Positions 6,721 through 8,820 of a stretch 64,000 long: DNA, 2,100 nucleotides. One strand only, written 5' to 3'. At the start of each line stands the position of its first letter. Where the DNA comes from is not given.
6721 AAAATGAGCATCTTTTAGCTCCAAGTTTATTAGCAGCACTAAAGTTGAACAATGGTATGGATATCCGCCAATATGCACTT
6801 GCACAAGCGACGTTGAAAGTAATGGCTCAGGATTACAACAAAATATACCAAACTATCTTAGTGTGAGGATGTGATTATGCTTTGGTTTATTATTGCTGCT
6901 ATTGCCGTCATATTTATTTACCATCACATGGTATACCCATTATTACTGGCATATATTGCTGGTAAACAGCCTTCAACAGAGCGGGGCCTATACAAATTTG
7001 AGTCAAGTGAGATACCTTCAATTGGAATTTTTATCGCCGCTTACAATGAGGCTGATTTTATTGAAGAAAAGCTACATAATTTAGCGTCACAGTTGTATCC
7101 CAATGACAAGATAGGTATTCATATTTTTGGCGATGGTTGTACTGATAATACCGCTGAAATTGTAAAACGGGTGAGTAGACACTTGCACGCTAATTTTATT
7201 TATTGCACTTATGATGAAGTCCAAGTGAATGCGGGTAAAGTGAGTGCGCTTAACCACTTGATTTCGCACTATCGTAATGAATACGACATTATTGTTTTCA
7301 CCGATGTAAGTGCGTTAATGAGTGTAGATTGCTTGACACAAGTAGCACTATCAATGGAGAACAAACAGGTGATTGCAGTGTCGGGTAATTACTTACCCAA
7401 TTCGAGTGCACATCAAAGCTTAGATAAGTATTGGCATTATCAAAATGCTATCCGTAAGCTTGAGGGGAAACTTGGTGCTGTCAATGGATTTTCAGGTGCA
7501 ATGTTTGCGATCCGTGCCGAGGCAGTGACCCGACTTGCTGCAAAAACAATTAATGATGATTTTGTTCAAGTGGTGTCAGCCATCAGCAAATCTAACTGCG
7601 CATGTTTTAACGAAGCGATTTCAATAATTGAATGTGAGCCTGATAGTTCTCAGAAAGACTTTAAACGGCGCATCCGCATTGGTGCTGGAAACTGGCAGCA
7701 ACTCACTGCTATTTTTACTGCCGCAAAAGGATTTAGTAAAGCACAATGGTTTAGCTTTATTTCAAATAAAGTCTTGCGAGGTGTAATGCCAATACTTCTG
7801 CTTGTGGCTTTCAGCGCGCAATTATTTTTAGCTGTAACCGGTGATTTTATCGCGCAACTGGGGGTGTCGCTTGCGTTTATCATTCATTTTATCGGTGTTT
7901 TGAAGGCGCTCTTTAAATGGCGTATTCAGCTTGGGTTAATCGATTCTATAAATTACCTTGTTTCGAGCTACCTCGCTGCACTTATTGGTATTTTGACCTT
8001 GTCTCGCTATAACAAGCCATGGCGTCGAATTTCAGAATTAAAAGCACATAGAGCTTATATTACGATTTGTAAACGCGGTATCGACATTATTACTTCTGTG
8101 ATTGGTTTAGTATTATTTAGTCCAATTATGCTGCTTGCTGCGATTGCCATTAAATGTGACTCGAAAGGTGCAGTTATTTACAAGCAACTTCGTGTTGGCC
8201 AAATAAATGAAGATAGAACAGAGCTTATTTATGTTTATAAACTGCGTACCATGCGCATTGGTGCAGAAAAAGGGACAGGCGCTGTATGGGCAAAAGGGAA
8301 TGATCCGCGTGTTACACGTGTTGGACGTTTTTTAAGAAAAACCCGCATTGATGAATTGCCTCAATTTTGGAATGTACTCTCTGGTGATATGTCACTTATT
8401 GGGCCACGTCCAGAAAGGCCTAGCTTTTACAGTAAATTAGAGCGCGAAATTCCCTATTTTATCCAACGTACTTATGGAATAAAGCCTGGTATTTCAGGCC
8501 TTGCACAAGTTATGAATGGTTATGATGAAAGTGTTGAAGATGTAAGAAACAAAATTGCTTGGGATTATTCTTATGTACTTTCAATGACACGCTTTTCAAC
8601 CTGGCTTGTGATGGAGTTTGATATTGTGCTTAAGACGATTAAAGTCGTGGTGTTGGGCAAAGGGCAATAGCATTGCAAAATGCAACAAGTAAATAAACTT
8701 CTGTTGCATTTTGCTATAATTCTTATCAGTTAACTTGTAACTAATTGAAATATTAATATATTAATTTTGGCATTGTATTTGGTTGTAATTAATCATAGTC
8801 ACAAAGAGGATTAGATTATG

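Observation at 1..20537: syp-type biofilm polysaccharide locus wired to a resident LuxO-LuxU-like phosphorelay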

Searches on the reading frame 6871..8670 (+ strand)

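Call 3: search_protein_families(library=pfam, proteins=[window:6871-8670:+])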
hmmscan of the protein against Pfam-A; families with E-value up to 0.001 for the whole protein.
window:6871-8670:+ (599 aa): 4 families
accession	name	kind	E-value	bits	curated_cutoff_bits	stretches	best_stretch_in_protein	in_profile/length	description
PF02397.22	Bac_transf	-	1.8e-55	187.7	27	1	401-594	1-178/179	Bacterial sugar transferase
PF00535.33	Glycos_transf_2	-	3.4e-13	50.3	23.3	1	53-219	2-164/168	Glycosyl transferase family 2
PF13641.12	Glyco_tranf_2_3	-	1.6e-10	41.8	27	1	49-269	1-226/230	Glycosyltransferase like family 2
PF13704.12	Glyco_tranf_2_4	-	0.00062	20.6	27.5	0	59-155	2-89/98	Glycosyl transferase family 2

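Call 5: search_protein_families(library=ncbifam, proteins=[window:6871-8670:+], max_evalue=0.00001)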
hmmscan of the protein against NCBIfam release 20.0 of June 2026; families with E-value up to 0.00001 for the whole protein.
window:6871-8670:+ (599 aa): 16 families
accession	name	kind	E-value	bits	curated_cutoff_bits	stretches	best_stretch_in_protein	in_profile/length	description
TIGR03025.1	EPS_sugtrans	subfamily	4.2e-73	247.1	295.55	1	393-598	251-443/445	exopolysaccharide biosynthesis polyprenyl glycosylphosphotransferase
TIGR03013.1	EpsB_2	subfamily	3e-68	230.9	393.35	1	393-598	247-441/443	TIGR03013 family XrtA/PEP-CTERM system glycosyltransferase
TIGR03023.1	WcaJ_sugtrans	equivalog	8.5e-63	213.2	410.75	1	396-597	258-450/453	undecaprenyl-phosphate glucose phosphotransferase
TIGR03022.1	WbaP_sugtrans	subfamily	1.4e-42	146.5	403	1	398-598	256-454/456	undecaprenyl-phosphate galactose phosphotransferase WbaP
NF050817.1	PolSacchBiosHfsE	equivalog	8.9e-39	133.5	750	1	396-591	267-457/467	polysaccharide biosynthesis protein HfsE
NF007518.0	PRK10124.1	equivalog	1.4e-37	129.5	684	1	399-590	272-454/464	undecaprenyl-phosphate glucose phosphotransferase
NF052601.1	undeca_RfbP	equivalog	8e-37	126.8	330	1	387-597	31-239/244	undecaprenyl-phosphate galactose phosphotransferase family protein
NF041877.1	EPS_EpsZ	equivalog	1.5e-35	122.7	800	1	397-598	262-457/459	exopolysaccharide biosynthesis polyisoprenyl-phosphate hexose-1-phosphate transferase EpsZ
NF011751.0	PRK15204.1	equivalog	9.2e-25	87.2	907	1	387-595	267-471/476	undecaprenyl-phosphate galactose phosphotransferase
NF045514.1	glycotran_HepC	equivalog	2.5e-21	76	140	1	391-514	107-211/220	heterocyst development glycosyltransferase HepC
TIGR03937.1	PgaC_IcaA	equivalog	1.9e-15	56.8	422.3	1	12-220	13-213/407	poly-beta-1,6-N-acetyl-D-glucosamine synthase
TIGR03469.1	HpnB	hypoth_equivalog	1.3e-09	37.6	379.25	0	46-107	41-101/386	hopene-associated glycosyltransferase HpnB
TIGR04242.1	nodulat_NodC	equivalog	3.9e-09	36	550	1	41-225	40-224/395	chitooligosaccharide synthase NodC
TIGR03111.1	glyc2_xrt_Gpos1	hypoth_equivalog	4.2e-08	32.4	363.95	1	44-346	44-358/439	TIGR03111 family XrtG-associated glycosyltransferase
NF041875.1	EPS_EpsD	equivalog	2.6e-07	30.4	370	1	53-197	3-139/325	exopolysaccharide biosynthesis glycosyltransferase EpsD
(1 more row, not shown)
